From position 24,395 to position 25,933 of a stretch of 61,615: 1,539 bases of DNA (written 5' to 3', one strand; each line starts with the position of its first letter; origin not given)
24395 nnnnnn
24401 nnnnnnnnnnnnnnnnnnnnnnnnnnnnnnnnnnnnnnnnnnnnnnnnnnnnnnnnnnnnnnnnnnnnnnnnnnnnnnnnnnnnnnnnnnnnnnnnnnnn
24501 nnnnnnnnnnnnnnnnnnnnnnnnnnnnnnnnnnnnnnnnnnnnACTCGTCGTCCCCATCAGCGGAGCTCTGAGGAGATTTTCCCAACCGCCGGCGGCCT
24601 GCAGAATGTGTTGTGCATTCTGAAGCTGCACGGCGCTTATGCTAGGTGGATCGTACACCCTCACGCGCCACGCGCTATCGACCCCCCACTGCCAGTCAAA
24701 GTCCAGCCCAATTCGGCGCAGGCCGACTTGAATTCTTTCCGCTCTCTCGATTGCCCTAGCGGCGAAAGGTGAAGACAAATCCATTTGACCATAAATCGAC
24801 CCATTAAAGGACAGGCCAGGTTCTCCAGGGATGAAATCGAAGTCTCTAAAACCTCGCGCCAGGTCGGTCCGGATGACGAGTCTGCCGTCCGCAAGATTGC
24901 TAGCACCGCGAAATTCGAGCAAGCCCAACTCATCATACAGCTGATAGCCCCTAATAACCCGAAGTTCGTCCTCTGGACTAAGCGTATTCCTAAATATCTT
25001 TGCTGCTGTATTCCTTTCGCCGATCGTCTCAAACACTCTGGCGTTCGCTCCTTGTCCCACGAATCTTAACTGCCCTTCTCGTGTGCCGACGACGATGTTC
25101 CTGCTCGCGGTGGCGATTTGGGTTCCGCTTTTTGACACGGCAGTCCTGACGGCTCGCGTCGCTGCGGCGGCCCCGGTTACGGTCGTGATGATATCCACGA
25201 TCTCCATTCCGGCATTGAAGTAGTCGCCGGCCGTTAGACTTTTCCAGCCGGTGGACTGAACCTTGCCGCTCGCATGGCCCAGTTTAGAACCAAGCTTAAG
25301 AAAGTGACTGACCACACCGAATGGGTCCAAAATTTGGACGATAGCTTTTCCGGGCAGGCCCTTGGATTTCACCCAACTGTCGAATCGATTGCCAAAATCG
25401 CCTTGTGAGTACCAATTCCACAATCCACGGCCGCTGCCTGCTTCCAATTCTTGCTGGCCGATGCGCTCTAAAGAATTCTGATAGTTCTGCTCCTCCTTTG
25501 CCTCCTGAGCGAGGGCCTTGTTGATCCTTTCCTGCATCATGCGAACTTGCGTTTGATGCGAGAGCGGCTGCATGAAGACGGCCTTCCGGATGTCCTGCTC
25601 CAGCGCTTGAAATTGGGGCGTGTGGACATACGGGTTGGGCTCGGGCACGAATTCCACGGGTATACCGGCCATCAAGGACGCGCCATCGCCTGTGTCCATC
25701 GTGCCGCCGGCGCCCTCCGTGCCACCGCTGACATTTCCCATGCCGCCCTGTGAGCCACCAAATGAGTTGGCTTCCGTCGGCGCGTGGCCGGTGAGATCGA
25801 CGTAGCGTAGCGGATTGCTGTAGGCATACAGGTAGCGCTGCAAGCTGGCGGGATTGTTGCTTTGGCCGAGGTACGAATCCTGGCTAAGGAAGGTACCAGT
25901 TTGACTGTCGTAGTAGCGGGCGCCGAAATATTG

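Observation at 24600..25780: Low-GC cassette of unknown function immediately after the Rhs core, with no separate immunity gene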

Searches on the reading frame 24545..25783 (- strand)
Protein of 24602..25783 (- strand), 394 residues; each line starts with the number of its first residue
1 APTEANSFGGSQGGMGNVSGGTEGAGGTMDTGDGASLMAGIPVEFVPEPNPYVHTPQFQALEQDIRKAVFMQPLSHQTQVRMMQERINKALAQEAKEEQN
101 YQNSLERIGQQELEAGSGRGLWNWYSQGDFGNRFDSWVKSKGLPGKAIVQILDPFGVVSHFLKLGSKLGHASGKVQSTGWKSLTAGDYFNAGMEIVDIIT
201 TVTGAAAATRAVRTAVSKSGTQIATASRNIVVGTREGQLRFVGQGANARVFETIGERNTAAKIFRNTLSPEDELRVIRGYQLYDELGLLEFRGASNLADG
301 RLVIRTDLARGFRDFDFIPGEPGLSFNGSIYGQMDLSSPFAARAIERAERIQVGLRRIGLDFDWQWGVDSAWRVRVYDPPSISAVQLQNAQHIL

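Call 6: search_protein_families(library=pfam, proteins=[window:24602-25783:-], max_evalue=0.1)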
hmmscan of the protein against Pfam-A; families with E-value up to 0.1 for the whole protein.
window:24602-25783:- (394 aa): 0 families

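Call 7: search_protein_families(library=ncbifam, proteins=[window:24602-25783:-], max_evalue=0.1)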
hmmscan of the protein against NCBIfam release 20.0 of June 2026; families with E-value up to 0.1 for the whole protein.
window:24602-25783:- (394 aa): 0 families

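Call 8: find_homologous_proteins(query=window:24545-25663:-, max_evalue=0.001)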
Query window:24545-25663:-: 6909 candidates shared short words with the query, none scored E <= 0.001.

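Call 9: search_solved_structures(query=window:24545-25663:-, max_evalue=10, show_alignments=3)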
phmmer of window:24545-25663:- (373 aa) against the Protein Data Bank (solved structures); distinct sequences matched with E-value up to 10: 3.
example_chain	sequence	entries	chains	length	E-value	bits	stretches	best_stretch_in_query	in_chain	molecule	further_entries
4a7p_A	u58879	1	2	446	0.81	11.8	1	250-309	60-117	UDP-GLUCOSE DEHYDROGENASE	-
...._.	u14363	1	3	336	1.2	11.2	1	17-76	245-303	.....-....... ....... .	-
1p5q_A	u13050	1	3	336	1.2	11.2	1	17-76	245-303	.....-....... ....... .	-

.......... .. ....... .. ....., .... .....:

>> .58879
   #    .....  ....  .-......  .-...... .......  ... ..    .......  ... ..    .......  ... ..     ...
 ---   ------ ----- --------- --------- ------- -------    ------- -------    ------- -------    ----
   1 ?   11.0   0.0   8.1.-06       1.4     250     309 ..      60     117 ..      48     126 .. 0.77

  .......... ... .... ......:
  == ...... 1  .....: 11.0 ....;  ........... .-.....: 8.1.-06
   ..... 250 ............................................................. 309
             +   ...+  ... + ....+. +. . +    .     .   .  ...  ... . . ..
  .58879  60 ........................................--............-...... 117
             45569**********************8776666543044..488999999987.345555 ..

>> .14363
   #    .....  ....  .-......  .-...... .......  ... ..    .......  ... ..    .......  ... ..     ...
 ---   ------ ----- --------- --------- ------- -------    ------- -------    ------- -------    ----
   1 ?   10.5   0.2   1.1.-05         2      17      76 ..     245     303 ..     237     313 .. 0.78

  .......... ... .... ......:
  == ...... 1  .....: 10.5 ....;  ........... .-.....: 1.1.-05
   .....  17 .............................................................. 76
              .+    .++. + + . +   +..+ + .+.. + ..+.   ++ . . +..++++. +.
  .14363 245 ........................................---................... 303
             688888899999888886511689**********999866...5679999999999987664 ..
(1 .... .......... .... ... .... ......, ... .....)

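Call 20: predict_structure(protein=window:24545-25663:-)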
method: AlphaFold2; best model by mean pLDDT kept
length: 373 residues; sequences in the alignment: 1
mean_pLDDT: 38.3   pTM: 0.22
mean pLDDT of the five models: 38.3, 37.9, 37.2, 35.7, 31.4
residues with pLDDT >= 90: 0; 70-90: 1; 50-70: 79; < 50: 293
segments of 3 or more residues with pLDDT < 50: 1-5, 7-14, 29-34, 68-91, 93-95, 101-295, 298-300, 323-342, 355-373
pLDDT, mean of each block of 10 residues (from residue 1): 41 54 52 51 66 62 51 40 39 50 40 39 42 27 38 40 31 26 21 19 21 22 27 26 24 26 26 26 30 45 55 56 45 42 49 46 30 23
secondary structure, 60 per line:
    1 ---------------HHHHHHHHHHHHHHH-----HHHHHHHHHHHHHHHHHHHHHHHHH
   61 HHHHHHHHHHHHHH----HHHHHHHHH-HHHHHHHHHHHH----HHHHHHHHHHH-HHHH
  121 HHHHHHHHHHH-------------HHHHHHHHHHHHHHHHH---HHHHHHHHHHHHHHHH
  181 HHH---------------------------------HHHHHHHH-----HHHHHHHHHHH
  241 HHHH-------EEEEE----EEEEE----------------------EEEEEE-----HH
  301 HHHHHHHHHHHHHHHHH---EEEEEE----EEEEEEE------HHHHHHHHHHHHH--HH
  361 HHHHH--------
elements in order: H16-30 H36-74 H79-87 H89-100 H105-115 H117-131 H145-161 H165-183 H217-224 H230-244 E252-256 E261-265 E288-293 H299-317 E321-326 E331-337 H344-356 H359-365

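Call 21: search_protein_representatives(protein=window:24545-25663:-)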
Query: 373 residues. Proteins with E-value up to 0.001 (for the whole library): 3; up to 1e-10: 0; up to 1e-30: 0. The best 3 are listed.
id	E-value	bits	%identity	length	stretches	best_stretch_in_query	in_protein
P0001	6.4e-07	45.1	38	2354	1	188-335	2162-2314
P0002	1.7e-06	43.7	34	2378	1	2-185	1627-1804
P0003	4.5e-05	39.0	33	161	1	236-355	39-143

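Call 24: find_encoding_contigs(protein=P0001, flank=6000, max_places=4)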
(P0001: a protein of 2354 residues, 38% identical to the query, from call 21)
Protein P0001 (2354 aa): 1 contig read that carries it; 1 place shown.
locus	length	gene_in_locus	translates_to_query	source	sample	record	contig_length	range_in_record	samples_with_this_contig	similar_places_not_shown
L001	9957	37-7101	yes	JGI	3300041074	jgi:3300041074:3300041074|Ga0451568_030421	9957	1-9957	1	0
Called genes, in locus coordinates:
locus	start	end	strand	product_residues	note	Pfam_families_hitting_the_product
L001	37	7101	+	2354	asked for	PF20148:DUF6531, PF05593:RHS_repeat (faint), PF25023:TEN_YD-shell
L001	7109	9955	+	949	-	?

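Call 25: find_encoding_contigs(protein=P0003, flank=8000, max_places=4)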
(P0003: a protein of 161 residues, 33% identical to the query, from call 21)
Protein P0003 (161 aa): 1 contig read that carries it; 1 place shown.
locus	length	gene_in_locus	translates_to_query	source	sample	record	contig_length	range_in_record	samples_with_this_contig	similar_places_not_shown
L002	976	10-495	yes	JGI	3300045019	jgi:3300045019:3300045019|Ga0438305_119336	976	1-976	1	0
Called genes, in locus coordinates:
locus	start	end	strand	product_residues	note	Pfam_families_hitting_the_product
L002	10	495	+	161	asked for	-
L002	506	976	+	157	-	?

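Call 26: find_encoding_contigs(protein=P0002, flank=8000, max_places=4)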
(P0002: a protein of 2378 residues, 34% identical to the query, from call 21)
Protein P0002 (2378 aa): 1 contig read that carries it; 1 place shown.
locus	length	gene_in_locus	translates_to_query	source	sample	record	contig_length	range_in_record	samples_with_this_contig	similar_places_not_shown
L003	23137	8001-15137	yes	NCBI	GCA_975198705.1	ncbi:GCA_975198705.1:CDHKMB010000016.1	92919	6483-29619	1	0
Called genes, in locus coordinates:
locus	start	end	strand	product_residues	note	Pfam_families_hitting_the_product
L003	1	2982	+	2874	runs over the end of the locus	PF13205:Big_5 (weak), PF05345:He_PIG, PF05345:He_PIG, PF05345:He_PIG, PF05345:He_PIG, PF05345:He_PIG, PF17963:Big_9, PF05345:He_PIG, +11 more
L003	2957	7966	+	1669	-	PF17963:Big_9, PF02368:Big_2 (faint), PF10282:Lactonase (faint), PF20148:DUF6531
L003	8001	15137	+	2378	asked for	PF25023:TEN_YD-shell (weak), PF05593:RHS_repeat, PF25023:TEN_YD-shell, PF05593:RHS_repeat (weak), PF25023:TEN_YD-shell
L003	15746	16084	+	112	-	-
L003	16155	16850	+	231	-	-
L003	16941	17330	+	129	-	PF01329:Pterin_4a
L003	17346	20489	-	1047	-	PF23500:DUF7133, PF13646:HEAT_2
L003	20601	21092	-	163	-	-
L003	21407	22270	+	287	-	PF12974:Phosphonate-bd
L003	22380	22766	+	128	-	-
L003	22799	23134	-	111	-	PF07366:SnoaL (weak), PF12680:SnoaL_2 (weak)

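Call 33: search_protein_families(library=pfam, proteins=[P0003], max_evalue=10)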
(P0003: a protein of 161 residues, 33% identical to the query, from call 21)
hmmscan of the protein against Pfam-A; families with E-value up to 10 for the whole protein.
P0003 (161 aa): 1 family
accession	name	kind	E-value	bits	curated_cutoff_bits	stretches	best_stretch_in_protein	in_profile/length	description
PF08309.17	LVIVD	-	0.21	11.4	20.2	1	2-15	2-15/42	LVIVD repeat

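Call 63: search_protein_families(library=pfam, proteins=[L001:7109-9955:+], max_evalue=0.01)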
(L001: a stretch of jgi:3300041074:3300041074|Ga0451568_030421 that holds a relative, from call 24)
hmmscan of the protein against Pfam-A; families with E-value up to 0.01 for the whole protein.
L001:7109-9955:+ (949 aa): 0 families

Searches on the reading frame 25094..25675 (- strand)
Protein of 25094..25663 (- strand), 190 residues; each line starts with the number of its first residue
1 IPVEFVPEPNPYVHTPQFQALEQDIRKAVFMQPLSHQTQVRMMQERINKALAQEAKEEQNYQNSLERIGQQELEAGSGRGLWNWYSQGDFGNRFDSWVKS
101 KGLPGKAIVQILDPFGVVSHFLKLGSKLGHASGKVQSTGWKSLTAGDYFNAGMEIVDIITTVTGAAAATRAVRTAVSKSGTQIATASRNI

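Call 19: search_protein_families(library=pfam, proteins=[window:25094-25663:-], max_evalue=10)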
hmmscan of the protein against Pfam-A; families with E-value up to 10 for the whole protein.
window:25094-25663:- (190 aa): 2 families
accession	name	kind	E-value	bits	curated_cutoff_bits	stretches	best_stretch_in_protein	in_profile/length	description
PF04038.17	DHNA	-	0.11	13.5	25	1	15-53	28-66/108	Dihydroneopterin aldolase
PF05419.17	GUN4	-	0.12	12.9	29.2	1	49-92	33-75/141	GUN4-like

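Call 41: find_related_loci(query=A3, collection=genome_contigs, flank=10000)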
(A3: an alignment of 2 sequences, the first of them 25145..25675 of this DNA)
Query A3 (177 aa) in genome_contigs; peptide patterns used: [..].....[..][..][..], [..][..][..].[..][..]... (x = any residue, [..] = any of these).
89 stretches matched a pattern, but none encodes a relative of the query by tblastn (E <= 1e-3).
